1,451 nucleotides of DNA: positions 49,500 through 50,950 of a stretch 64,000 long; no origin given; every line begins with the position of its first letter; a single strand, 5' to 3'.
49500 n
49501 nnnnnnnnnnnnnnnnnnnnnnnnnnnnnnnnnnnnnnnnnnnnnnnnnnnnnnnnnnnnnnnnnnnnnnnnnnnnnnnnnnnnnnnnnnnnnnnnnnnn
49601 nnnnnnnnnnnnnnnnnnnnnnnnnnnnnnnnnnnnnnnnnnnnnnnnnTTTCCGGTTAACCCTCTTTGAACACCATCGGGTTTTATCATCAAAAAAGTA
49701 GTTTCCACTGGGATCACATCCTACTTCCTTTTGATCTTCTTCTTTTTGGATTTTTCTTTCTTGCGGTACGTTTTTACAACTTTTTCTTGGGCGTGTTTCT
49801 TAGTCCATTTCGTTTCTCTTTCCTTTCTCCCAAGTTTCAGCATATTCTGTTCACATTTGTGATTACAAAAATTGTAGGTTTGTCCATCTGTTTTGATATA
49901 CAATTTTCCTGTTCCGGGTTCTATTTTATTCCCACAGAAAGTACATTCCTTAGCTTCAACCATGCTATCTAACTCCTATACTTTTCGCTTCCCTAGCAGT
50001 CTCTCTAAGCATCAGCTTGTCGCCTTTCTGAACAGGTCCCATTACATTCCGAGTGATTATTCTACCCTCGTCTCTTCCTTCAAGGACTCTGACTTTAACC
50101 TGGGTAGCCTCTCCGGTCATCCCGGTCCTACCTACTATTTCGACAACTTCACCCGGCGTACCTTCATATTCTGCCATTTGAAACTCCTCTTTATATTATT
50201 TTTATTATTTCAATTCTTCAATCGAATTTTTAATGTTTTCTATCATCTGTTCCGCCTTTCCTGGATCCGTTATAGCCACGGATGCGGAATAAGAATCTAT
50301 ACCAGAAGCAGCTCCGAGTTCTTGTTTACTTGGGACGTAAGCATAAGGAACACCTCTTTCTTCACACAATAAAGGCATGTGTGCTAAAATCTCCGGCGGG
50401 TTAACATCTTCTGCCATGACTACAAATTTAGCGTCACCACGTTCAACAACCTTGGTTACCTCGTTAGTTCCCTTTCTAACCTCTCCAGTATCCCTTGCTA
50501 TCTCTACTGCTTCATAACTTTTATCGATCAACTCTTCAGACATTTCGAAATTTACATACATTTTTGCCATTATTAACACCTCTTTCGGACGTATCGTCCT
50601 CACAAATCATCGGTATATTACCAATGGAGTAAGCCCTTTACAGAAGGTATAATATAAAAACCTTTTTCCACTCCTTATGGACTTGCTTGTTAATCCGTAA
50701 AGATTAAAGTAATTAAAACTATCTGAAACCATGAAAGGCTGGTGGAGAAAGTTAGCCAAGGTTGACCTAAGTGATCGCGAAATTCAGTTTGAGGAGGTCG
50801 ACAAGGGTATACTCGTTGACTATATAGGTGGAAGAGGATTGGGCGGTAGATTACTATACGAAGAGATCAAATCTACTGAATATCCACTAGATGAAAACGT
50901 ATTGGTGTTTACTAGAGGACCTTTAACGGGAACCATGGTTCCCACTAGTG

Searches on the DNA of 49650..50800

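Call 101: search_rna_families(source=window, start=49650, end=50800, threshold=evalue, max_evalue=0.1)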
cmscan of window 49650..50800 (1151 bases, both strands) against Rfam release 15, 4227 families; matches with E-value up to 0.1: 0.
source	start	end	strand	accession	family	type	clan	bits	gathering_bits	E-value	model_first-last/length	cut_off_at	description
